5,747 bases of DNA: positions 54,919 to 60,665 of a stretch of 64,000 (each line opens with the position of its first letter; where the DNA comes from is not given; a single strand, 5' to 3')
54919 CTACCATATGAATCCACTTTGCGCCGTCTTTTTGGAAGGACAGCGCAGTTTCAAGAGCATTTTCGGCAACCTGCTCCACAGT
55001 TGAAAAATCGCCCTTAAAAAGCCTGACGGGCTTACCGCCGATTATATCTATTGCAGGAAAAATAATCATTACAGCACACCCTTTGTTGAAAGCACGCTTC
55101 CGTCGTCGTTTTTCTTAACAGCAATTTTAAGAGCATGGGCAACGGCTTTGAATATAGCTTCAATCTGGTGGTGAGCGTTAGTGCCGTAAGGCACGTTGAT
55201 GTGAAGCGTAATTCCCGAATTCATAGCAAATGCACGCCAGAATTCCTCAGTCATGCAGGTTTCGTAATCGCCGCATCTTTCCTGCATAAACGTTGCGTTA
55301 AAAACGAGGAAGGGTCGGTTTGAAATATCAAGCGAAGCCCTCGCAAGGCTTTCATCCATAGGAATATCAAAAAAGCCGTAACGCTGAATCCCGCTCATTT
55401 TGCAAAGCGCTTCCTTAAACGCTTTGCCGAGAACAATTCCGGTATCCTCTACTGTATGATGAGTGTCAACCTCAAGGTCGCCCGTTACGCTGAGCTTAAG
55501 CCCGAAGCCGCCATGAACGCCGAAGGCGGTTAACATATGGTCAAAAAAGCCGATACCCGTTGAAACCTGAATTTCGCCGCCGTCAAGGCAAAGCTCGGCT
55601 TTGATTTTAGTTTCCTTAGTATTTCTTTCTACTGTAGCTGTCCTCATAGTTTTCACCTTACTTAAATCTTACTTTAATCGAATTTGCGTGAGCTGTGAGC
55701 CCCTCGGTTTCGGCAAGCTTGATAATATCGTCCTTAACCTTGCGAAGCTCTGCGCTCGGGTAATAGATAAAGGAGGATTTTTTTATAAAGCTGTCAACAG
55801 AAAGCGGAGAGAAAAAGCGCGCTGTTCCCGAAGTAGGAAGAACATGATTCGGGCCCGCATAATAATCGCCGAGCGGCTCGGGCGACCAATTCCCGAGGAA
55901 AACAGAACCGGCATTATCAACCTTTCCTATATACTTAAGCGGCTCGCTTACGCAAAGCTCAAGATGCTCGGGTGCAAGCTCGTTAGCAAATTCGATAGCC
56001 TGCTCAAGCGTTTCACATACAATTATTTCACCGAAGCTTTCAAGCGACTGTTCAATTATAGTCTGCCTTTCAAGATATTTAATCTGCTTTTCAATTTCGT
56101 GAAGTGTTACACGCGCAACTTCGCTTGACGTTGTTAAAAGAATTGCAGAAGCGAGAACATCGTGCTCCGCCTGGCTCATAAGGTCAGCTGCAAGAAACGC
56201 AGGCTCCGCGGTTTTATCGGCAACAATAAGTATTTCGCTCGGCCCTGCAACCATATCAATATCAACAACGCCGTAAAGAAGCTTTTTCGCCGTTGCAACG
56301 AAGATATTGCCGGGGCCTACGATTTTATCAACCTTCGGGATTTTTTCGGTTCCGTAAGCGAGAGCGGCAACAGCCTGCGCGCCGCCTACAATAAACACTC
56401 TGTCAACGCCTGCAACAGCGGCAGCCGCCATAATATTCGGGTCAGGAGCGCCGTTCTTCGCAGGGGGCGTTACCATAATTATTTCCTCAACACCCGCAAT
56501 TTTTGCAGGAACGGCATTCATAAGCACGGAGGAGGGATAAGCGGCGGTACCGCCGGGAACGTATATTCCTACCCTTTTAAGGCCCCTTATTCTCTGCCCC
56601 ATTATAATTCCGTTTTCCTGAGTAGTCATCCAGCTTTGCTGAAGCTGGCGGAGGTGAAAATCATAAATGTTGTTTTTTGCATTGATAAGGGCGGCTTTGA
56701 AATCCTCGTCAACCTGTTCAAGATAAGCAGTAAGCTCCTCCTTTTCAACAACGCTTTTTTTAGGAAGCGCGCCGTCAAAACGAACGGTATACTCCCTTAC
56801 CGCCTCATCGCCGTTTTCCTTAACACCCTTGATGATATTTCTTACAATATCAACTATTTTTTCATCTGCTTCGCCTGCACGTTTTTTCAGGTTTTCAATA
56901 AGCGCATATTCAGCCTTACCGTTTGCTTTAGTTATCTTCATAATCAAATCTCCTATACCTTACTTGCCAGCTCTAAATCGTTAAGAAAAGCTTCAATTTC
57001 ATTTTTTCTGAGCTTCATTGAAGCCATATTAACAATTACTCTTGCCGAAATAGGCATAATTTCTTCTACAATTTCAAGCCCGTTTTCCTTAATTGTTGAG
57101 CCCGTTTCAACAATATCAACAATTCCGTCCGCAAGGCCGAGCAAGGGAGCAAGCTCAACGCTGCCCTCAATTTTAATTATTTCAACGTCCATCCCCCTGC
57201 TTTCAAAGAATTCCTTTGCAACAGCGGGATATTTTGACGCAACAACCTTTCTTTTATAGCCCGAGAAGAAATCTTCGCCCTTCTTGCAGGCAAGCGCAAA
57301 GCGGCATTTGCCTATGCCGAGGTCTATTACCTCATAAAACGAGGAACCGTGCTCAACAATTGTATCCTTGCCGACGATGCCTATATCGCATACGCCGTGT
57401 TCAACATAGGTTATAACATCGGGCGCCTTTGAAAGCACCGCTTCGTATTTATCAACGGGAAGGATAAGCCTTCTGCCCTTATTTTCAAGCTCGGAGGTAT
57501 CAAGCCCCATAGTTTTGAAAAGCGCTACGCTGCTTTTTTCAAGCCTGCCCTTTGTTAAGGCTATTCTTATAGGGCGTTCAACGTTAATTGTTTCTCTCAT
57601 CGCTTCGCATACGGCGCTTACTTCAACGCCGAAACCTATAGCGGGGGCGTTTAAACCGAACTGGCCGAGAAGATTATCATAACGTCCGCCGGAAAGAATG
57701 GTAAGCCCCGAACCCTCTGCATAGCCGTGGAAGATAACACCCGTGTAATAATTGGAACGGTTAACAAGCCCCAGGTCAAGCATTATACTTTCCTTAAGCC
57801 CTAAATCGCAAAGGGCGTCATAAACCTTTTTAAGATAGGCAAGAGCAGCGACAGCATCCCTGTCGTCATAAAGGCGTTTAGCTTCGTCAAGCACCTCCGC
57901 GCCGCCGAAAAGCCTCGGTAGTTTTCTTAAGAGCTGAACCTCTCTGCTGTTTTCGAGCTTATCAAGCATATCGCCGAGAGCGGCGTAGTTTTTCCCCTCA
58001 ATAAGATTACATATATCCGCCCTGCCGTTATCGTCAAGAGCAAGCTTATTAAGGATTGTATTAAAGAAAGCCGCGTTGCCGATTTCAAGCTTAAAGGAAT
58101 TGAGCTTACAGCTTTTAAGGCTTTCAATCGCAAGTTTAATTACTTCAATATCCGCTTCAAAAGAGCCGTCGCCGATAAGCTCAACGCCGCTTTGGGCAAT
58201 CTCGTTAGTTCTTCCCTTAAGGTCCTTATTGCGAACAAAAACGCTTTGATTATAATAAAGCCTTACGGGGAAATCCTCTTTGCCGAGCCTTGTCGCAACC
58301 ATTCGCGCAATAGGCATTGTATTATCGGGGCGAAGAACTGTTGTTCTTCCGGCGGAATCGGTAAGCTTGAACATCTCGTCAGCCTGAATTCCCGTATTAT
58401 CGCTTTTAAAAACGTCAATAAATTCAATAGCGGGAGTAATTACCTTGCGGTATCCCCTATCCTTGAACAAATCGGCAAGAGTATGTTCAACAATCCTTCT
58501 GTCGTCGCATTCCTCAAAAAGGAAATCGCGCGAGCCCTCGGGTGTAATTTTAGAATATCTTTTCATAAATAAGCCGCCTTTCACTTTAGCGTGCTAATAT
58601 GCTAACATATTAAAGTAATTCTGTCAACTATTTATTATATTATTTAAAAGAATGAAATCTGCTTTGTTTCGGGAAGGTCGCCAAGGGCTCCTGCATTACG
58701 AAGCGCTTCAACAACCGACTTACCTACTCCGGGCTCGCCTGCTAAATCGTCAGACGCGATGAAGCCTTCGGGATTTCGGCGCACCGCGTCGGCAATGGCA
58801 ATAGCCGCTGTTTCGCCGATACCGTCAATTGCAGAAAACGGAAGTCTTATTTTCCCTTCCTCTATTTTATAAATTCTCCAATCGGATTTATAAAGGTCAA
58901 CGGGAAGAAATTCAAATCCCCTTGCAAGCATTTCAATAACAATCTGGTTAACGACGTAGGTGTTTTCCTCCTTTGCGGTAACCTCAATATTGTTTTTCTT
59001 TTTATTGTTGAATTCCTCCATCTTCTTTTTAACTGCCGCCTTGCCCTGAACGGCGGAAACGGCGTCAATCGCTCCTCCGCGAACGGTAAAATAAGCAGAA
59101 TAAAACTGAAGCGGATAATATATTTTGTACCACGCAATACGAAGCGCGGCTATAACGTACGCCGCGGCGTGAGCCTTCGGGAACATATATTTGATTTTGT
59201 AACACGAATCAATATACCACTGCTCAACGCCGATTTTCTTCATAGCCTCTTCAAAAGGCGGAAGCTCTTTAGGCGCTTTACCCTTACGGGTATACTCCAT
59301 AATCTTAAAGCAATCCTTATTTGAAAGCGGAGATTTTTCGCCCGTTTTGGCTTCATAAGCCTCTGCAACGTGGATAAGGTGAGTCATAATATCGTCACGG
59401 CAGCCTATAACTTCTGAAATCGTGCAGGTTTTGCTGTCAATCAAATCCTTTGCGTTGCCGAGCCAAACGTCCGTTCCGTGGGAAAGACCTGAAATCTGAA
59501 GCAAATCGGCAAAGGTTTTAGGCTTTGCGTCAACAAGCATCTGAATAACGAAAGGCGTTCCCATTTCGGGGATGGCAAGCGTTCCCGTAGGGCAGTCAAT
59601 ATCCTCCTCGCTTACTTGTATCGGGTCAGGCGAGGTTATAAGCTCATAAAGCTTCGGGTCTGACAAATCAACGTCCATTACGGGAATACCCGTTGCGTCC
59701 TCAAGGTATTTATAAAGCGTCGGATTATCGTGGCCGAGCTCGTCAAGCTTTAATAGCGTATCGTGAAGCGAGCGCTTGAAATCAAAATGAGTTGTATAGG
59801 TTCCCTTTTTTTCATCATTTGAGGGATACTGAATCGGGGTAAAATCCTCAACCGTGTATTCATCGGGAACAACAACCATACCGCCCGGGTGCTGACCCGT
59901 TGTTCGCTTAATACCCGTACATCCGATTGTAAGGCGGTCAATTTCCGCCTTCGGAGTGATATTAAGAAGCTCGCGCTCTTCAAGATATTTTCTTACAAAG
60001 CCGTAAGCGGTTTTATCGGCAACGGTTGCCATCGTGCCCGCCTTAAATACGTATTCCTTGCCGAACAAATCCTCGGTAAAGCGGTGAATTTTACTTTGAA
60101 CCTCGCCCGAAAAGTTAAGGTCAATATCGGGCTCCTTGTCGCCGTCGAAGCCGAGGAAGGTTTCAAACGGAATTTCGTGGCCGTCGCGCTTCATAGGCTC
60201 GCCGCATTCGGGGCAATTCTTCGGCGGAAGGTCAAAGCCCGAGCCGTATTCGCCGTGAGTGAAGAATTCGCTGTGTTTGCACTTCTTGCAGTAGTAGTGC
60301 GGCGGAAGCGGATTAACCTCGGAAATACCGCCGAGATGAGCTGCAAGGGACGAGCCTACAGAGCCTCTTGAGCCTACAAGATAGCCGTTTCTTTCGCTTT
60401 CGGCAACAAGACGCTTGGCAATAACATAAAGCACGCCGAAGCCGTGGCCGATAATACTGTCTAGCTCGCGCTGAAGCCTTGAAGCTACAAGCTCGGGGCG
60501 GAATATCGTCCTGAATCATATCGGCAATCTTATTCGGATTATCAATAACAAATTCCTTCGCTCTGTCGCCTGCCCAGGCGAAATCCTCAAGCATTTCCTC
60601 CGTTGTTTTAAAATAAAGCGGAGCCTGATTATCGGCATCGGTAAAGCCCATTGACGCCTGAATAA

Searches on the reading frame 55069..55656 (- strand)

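Call 55: search_protein_families(library=pfam, proteins=[window:55069-55656:-], max_evalue=0.00001)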
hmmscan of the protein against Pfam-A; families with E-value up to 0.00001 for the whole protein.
window:55069-55656:- (195 aa): 1 family
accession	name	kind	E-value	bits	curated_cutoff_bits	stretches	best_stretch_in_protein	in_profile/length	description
PF00475.24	IGPD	-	1.7e-64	216.7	27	1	33-176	1-144/144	Imidazoleglycerol-phosphate dehydratase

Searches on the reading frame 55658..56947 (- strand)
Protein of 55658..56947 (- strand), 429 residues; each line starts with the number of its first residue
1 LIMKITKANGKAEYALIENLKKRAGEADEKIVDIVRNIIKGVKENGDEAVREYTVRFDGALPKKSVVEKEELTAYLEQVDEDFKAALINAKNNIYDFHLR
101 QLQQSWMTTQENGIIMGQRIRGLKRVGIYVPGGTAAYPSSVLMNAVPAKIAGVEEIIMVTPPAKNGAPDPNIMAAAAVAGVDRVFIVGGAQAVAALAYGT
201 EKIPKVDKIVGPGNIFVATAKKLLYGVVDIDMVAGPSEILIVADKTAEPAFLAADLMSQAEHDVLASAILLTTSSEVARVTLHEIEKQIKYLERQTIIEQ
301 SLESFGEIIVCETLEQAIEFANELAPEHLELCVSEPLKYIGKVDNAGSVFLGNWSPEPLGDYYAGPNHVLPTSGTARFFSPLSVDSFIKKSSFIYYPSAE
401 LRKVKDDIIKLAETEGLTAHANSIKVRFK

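Call 55: search_protein_families(library=pfam, proteins=[window:55658-56947:-], max_evalue=0.00001)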
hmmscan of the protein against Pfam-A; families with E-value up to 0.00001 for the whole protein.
window:55658-56947:- (429 aa): 1 family
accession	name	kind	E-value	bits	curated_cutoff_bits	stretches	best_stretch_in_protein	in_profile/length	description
PF00815.25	Histidinol_dh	-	1e-176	588.4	27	1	22-428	2-411/411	Histidinol dehydrogenase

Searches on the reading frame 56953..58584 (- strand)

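Call 55: search_protein_families(library=pfam, proteins=[window:56953-58584:-], max_evalue=0.00001)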
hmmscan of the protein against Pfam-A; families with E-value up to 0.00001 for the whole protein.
window:56953-58584:- (543 aa): 2 families
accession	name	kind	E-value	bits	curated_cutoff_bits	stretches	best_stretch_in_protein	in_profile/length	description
PF13393.11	tRNA-synt_His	-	4.4e-77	259.8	25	1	17-325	1-308/308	Histidyl-tRNA synthetase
PF01634.23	HisG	-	1e-53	182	25.5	1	386-538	1-157/158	ATP phosphoribosyltransferase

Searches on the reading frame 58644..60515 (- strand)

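Call 7: search_protein_families(library=pfam, proteins=[window:58644-60515:-], max_evalue=1)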
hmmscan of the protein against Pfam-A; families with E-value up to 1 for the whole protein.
window:58644-60515:- (623 aa): 7 families
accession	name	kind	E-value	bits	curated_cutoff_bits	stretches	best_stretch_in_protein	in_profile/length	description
PF07733.18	DNA_pol3_alpha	-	2.2e-47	162.3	23.9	1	8-261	21-260/260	Bacterial DNA polymerase III alpha NTPase domain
PF17657.6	DNA_pol3_finger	-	1.2e-17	64.2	22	1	274-426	17-159/166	Bacterial DNA polymerase III alpha subunit finger domain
PF14579.12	HHH_6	-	2.2e-11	44.2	25.6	1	533-618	1-87/90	Helix-hairpin-helix motif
PF13451.12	zf_Tbcl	-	0.013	15.9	24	1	73-106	4-41/48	Probable treble clef domain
PF14149.11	YhfH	-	0.013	15.7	27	1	96-109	11-24/37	YhfH-like protein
PF09723.15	Zn_ribbon_8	-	0.059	13.8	34.4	1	74-110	6-39/41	Zinc ribbon domain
PF14520.12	HHH_5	-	0.14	13.1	27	1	562-605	6-51/57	Helix-hairpin-helix domain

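Call 8: search_protein_families(library=ncbifam, proteins=[window:58644-60515:-], max_evalue=0.01)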
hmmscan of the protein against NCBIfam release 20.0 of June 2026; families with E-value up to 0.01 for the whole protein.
window:58644-60515:- (623 aa): 12 families
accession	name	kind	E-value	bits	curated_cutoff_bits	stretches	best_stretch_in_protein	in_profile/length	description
NF001688.0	PRK00448.1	equivalog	1.8e-283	943.7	873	1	7-623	850-1444/1445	PolC-type DNA polymerase III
TIGR01405.1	polC_Gram_pos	equivalog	2.4e-266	886.7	1043.45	1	7-623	615-1211/1211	DNA polymerase III subunit alpha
NF004226.0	PRK05673.1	equivalog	2.8e-22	78.5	1002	3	417-487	716-791/1146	DNA polymerase III subunit alpha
TIGR00594.1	polc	superfamily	2.6e-21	75.4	434.35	2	442-488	744-790/1022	DNA polymerase III subunit alpha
NF005298.0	PRK06826.1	equivalog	2.6e-16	58.5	1260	1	441-485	744-788/1151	DNA polymerase III subunit alpha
NF005516.0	PRK07135.1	equivalog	8e-15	54.1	1084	2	441-490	674-723/974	DNA polymerase III DnaE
NF004225.0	PRK05672.1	subfamily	6e-14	51.1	939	1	520-615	775-872/1047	error-prone DNA polymerase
NF005377.0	PRK06920.1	equivalog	3.8e-11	41.6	1806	0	519-581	764-825/1108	DNA polymerase III subunit alpha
NF004550.0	PRK05898.1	equivalog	7e-10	37.7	1182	0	11-70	255-315/971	DNA polymerase III subunit alpha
NF005582.0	PRK07279.1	equivalog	1.1e-07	30.2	1279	0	113-190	323-402/1033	DNA polymerase III subunit alpha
NF005617.0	PRK07374.1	equivalog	1.7e-06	26.2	1653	0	442-487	756-801/1170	DNA polymerase III subunit alpha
NF005616.0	PRK07373.1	equivalog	7.3e-06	24.8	646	0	513-615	70-173/449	DNA polymerase III subunit alpha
